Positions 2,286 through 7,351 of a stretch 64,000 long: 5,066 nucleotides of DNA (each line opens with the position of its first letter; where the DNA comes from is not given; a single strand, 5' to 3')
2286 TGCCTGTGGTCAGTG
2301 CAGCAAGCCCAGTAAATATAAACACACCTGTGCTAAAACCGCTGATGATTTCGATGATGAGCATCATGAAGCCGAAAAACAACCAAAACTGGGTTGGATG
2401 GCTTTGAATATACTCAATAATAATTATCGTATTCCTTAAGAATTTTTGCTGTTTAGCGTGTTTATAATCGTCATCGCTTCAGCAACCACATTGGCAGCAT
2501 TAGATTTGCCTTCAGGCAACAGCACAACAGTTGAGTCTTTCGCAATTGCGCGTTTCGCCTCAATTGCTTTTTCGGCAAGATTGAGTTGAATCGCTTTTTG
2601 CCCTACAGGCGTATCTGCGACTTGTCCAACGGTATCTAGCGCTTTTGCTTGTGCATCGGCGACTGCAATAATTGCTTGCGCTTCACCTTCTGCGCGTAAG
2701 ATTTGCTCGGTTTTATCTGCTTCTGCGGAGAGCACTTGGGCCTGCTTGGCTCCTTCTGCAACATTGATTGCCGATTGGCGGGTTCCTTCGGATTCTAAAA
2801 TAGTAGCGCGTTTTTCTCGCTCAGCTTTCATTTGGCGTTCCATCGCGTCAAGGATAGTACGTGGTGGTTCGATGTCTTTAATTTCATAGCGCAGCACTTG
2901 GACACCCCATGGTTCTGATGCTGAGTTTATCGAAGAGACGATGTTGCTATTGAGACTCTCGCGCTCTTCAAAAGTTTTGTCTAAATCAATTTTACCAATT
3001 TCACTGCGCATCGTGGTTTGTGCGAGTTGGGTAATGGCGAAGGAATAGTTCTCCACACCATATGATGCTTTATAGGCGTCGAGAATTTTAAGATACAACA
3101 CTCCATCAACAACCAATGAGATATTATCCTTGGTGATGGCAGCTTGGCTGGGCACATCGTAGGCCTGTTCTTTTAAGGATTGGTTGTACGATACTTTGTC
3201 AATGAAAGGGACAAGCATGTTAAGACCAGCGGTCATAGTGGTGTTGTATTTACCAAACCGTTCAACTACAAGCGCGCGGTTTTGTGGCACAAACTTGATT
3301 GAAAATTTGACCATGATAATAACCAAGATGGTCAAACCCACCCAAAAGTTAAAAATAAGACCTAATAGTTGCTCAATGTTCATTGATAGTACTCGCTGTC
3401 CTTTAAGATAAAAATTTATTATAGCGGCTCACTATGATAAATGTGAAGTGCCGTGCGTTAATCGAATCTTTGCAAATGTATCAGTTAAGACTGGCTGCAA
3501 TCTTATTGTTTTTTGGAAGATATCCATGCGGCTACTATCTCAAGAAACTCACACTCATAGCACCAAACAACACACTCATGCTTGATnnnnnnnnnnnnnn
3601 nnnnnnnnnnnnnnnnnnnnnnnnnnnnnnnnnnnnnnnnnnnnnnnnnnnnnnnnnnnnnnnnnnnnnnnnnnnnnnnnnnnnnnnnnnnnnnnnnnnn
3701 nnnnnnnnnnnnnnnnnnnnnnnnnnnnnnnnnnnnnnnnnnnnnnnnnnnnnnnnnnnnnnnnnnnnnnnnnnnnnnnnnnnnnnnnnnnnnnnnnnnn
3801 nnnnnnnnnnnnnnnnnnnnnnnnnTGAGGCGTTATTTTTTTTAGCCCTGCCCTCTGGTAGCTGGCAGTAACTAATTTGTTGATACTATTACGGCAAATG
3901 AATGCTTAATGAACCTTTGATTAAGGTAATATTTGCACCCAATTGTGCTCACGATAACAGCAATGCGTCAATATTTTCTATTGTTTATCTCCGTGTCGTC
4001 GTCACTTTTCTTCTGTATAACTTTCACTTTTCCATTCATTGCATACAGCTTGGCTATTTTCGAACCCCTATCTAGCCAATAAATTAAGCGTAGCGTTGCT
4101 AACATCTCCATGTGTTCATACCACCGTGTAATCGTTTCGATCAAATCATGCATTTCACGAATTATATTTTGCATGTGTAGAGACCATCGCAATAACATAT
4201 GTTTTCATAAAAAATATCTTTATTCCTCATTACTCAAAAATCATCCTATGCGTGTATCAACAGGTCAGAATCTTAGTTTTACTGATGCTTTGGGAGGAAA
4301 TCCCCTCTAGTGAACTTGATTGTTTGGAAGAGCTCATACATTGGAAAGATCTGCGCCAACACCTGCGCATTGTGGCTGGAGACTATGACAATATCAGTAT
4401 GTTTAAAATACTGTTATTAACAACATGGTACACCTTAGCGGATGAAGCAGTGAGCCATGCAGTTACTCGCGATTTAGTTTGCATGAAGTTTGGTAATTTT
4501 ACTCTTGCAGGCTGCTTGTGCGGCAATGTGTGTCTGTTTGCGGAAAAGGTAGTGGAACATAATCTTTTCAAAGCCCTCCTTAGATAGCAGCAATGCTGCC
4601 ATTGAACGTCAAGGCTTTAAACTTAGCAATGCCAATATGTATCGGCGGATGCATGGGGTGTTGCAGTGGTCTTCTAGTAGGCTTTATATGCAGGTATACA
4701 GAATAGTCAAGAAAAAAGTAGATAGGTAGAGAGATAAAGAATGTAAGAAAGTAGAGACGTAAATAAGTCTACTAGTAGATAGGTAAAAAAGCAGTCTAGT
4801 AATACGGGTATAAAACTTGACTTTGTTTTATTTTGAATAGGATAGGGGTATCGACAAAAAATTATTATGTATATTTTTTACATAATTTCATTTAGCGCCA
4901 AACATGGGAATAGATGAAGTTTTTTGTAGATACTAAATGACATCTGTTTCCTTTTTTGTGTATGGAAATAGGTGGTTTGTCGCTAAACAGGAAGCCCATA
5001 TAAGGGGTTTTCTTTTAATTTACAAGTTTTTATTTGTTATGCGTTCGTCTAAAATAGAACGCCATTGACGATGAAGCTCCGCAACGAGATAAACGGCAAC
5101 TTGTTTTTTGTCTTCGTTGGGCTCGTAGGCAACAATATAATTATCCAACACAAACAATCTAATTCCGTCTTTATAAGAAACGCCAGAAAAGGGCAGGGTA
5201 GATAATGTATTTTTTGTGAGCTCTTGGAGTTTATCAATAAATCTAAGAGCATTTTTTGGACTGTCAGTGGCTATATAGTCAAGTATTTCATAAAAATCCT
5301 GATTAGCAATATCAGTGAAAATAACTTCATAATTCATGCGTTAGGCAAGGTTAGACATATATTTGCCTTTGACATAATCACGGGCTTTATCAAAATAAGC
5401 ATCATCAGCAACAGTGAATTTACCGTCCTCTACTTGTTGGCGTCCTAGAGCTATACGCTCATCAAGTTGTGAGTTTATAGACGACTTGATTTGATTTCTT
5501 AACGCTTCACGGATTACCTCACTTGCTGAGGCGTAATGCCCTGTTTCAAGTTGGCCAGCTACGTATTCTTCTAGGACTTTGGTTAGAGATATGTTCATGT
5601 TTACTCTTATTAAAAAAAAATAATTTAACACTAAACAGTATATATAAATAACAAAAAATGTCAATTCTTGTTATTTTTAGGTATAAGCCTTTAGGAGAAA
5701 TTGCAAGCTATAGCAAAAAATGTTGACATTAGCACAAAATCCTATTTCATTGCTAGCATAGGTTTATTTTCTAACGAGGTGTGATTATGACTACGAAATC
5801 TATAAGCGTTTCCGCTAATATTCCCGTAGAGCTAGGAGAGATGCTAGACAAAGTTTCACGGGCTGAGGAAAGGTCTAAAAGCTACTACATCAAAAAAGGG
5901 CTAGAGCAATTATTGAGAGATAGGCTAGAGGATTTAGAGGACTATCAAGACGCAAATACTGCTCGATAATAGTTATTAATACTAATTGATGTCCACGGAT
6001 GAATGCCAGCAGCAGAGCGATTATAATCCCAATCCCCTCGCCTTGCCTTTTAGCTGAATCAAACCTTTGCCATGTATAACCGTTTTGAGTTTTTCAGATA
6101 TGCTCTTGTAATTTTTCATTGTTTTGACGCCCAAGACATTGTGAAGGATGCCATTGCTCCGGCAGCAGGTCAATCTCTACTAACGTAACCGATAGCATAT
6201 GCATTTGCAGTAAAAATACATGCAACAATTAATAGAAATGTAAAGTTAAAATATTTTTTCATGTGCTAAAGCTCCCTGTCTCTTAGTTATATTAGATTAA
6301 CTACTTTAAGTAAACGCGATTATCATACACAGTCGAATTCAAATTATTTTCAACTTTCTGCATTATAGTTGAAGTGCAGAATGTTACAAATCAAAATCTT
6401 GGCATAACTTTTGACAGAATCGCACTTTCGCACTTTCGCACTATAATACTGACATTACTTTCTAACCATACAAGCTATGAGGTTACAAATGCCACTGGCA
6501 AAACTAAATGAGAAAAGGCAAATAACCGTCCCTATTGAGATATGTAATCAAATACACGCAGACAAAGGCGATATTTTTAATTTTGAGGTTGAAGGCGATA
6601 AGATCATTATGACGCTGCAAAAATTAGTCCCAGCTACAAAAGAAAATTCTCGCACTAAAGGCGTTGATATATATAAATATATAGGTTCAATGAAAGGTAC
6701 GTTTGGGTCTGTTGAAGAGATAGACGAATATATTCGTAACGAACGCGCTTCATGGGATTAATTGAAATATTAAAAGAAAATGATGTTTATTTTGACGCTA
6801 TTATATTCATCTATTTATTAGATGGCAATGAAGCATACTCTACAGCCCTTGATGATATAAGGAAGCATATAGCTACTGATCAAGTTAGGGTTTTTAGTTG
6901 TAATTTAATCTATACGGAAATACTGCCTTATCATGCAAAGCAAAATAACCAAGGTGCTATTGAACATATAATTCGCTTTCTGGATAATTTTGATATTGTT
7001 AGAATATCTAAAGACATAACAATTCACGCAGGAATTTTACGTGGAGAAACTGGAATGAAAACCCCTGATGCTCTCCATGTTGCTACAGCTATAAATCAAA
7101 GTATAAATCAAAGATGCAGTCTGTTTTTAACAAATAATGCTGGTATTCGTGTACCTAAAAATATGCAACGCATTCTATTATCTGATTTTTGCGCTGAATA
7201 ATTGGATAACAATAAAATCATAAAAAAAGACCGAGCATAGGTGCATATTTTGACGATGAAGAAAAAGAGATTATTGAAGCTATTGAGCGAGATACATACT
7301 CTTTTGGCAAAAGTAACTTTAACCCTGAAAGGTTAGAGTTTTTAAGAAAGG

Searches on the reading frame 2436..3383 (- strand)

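Call 21: search_protein_families(library=pfam, proteins=[window:2436-3383:-], max_evalue=0.001)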
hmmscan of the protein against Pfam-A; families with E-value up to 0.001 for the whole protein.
window:2436-3383:- (315 aa): 2 families
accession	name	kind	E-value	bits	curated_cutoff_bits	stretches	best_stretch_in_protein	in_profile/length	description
PF01145.31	Band_7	-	1.8e-34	119.7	23.6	1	32-200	3-174/176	SPFH domain / Band 7 family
PF16200.10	Band_7_C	-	2.7e-15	56.5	29.1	1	252-311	3-62/63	C-terminal region of band_7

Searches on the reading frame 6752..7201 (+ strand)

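Call 20: search_protein_families(library=pfam, proteins=[window:6752-7201:+], max_evalue=0.001)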
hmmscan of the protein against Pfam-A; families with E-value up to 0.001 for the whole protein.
window:6752-7201:+ (149 aa): 1 family
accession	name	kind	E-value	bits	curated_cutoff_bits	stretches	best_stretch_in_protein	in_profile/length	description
PF01850.27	PIN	-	1.3e-08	35.9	23.6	1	12-131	1-113/120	PIN domain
